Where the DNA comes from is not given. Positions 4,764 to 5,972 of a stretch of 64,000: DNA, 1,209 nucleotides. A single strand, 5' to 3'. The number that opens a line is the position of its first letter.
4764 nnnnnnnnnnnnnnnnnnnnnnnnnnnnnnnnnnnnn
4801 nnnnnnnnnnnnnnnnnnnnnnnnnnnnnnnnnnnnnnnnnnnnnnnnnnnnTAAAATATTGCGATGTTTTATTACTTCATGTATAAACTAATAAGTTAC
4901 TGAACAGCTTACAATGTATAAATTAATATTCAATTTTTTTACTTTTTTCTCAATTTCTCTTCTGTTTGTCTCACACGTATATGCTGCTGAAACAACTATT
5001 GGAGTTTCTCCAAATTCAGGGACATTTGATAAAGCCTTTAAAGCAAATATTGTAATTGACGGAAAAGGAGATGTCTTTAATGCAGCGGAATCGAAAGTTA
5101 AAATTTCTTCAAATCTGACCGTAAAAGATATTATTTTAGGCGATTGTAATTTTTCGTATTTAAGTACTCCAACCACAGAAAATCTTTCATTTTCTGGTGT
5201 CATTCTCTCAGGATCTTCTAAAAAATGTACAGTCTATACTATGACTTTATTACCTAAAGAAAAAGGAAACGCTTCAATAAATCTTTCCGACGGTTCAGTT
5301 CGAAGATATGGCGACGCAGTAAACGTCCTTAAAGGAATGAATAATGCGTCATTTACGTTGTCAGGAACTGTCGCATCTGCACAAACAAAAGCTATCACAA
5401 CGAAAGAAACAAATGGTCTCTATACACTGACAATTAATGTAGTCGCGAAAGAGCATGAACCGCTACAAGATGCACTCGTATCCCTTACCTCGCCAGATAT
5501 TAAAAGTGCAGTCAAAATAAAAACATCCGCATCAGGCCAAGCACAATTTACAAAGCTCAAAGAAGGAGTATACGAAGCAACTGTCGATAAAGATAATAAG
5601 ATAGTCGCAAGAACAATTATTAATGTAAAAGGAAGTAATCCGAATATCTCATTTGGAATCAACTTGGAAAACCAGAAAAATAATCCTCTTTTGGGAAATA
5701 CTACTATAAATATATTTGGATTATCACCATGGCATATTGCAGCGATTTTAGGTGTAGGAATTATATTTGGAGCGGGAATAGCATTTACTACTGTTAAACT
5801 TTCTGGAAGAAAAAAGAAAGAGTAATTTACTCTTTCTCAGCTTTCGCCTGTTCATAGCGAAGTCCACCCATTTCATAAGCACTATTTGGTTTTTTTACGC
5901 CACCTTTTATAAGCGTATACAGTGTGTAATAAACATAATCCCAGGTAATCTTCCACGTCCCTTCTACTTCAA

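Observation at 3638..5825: Tandem cohesin-like/dockerin surface protein pair (mini cellulosome-like assembly)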

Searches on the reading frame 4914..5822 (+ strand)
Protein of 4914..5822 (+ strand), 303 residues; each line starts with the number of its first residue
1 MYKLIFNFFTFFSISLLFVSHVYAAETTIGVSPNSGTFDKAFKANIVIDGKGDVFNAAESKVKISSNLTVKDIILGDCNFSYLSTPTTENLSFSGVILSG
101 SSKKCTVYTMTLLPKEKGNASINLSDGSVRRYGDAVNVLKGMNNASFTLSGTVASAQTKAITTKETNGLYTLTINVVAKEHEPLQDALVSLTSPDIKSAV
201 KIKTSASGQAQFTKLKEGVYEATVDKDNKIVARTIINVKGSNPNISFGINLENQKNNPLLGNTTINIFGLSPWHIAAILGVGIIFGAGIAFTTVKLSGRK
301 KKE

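Call 3: search_protein_families(library=pfam, proteins=[window:4914-5822:+], max_evalue=1)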
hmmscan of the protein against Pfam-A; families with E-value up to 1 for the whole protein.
window:4914-5822:+ (303 aa): 7 families
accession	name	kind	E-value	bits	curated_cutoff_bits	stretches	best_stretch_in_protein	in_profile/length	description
PF13620.12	CarboxypepD_reg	-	3.9e-06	27.6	32.3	1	172-229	2-59/82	Carboxypeptidase regulatory-like domain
PF17802.7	SpaA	-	0.00017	22.1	23.1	1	173-221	4-55/91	Prealbumin-like fold domain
PF24025.1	Ig_DR_A0283-like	-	0.00034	21.3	27.1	1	167-224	5-62/102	DR_A0283-like, Ig-like domain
PF17210.9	SdrD_B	-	0.0011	19.6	29.7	1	181-232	21-72/112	SdrD B-like domain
PF13584.12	BatD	-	0.0067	17.5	24.1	1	31-123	3-72/92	BatD DUF11 like domain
PF17789.7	MG4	-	0.081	13.6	24.7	1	170-213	16-59/95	Macroglobulin domain MG4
PF12985.13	DUF3869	-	0.5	11.1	24.5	1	143-213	2-77/85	Domain of unknown function (DUF3869)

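Call 5: search_protein_families(library=ncbifam, proteins=[window:4914-5822:+], max_evalue=1)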
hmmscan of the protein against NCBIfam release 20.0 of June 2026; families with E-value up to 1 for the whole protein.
window:4914-5822:+ (303 aa): 1 family
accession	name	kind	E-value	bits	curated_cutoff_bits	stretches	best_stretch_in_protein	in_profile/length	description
NF003963.0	PRK05454.2-6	equivalog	0.22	9.9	884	1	105-144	437-476/610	glucans biosynthesis glucosyltransferase MdoH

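Call 7: search_solved_structures(query=window:4914-5822:+, max_evalue=10, show_alignments=2)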
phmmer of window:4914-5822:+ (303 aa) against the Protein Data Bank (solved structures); distinct sequences matched with E-value up to 10: 1.
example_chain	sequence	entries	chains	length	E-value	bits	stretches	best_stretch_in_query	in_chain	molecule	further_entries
8pk8_B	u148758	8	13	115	0.44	13.3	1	83-142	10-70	LYR motif-containing protein 4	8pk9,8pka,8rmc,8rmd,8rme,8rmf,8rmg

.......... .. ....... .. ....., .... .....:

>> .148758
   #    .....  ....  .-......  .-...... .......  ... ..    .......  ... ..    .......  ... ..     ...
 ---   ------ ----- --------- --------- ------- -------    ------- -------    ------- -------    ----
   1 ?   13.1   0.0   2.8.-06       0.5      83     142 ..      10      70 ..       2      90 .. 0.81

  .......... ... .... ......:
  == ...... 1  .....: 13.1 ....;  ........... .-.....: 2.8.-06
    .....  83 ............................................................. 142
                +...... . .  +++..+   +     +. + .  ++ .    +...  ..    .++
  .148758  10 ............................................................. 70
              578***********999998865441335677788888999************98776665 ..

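Call 18: predict_structure(protein=window:4914-5822:+)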
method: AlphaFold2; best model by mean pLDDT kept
length: 303 residues; sequences in the alignment: 1
mean_pLDDT: 38.1   pTM: 0.22
mean pLDDT of the five models: 38.1, 35.0, 32.9, 32.8, 28.6
residues with pLDDT >= 90: 0; 70-90: 22; 50-70: 29; < 50: 252
segments of 3 or more residues with pLDDT < 50: 22-271
pLDDT, mean of each block of 10 residues (from residue 1): 69 63 34 29 31 32 34 33 33 31 31 32 31 32 32 32 36 37 34 30 33 34 33 30 29 30 29 64 74 64 54
secondary structure, 60 per line:
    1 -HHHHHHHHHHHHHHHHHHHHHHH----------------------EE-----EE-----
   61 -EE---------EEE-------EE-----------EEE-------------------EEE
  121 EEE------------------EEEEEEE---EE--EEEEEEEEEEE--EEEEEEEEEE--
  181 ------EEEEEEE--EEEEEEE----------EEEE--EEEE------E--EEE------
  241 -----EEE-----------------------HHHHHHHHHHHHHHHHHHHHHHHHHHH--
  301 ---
elements in order: H2-24 E73-75 E96-98 E118-123 E142-148 E156-166 E169-178 E187-193 E196-202 E213-216 E219-222 E232-234 E246-248 H272-298

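Call 29: find_encoding_contigs(protein=window:4914-5822:+, flank=6000, max_places=4)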
Protein window:4914-5822:+ (303 aa): 13 contigs read that carry it; 4 places shown.
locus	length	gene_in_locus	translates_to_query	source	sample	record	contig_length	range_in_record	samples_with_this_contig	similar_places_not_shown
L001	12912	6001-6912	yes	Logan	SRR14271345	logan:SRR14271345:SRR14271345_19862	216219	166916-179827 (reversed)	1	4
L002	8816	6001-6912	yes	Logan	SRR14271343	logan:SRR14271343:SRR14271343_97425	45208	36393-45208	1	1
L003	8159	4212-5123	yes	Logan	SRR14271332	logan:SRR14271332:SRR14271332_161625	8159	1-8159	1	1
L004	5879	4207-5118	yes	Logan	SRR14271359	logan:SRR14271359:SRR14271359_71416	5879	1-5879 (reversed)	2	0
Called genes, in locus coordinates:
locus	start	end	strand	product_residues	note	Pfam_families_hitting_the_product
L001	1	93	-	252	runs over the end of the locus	PF00483:NTP_transferase, PF12804:NTP_transf_3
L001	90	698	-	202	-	PF00702:Hydrolase, PF13419:HAD_2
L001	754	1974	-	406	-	PF01943:Polysacc_synt, PF13440:Polysacc_synt_3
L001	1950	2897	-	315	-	PF00535:Glycos_transf_2, PF13641:Glyco_tranf_2_3, PF13506:Glyco_transf_21, PF13632:Glyco_trans_2_3 (weak)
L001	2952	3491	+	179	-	PF14602:Hexapep_2 (faint), PF00132:Hexapep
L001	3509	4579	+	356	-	PF01757:Acyl_transf_3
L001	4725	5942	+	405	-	-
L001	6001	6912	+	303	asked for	PF13620:CarboxypepD_reg (faint)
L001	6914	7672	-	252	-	PF00535:Glycos_transf_2, PF10111:Glyco_tranf_2_2, PF13641:Glyco_tranf_2_3, PF13632:Glyco_trans_2_3 (weak)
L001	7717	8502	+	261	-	PF00535:Glycos_transf_2, PF10111:Glyco_tranf_2_2, PF13506:Glyco_transf_21 (weak), PF13641:Glyco_tranf_2_3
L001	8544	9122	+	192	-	PF10502:Peptidase_S26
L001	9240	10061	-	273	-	PF02195:ParB_N, PF17762:HTH_ParB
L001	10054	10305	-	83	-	PF01016:Ribosomal_L27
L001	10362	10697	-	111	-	PF00829:Ribosomal_L21p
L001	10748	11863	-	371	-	PF01098:FTSW_RODA_SPOVE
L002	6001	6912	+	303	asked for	PF13620:CarboxypepD_reg (faint)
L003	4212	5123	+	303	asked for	PF13620:CarboxypepD_reg (faint)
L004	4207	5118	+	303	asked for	PF13620:CarboxypepD_reg (faint)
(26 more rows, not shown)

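Call 54: search_protein_families(library=pfam, alignment_id=A4, max_evalue=0.001)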
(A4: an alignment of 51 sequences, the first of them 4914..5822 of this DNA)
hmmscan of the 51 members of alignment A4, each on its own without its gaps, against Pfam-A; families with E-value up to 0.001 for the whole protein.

A. member 1, window:4914-5822:+ (303 aa): 3 families
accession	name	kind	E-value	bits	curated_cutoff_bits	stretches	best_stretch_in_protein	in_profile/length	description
PF13620.12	CarboxypepD_reg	-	3.9e-06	27.6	32.3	1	172-229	2-59/82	Carboxypeptidase regulatory-like domain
PF17802.7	SpaA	-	0.00017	22.1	23.1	0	173-221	4-55/91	Prealbumin-like fold domain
PF24025.1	Ig_DR_A0283-like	-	0.00034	21.3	27.1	1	167-224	5-62/102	DR_A0283-like, Ig-like domain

B. families by the number of members that match (of 51 scanned): 12 families
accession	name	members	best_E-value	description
PF13620.12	CarboxypepD_reg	32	4.4e-10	Carboxypeptidase regulatory-like domain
PF17802.7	SpaA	13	1.2e-05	Prealbumin-like fold domain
PF17210.9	SdrD_B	11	8.9e-07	SdrD B-like domain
PF02369.22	Big_1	6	5.9e-06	Bacterial Ig-like domain (group 1)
PF24025.1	Ig_DR_A0283-like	5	6.5e-06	DR_A0283-like, Ig-like domain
PF17789.7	MG4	4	0.00033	Macroglobulin domain MG4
PF10670.15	DUF4198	3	7.5e-06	Domain of unknown function (DUF4198)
PF14686.12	fn3_3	1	5.6e-05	Polysaccharide lyase family 4, domain II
PF13715.12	CarbopepD_reg_2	1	9.8e-05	CarboxypepD_reg-like domain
PF00630.25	Filamin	1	0.00014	Filamin/ABP280 repeat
PF24107.1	DUF7382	1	0.00039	Domain of unknown function (DUF7382)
PF11974.14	bMG3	1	0.00062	Bacterial alpha-2-macroglobulin MG3 domain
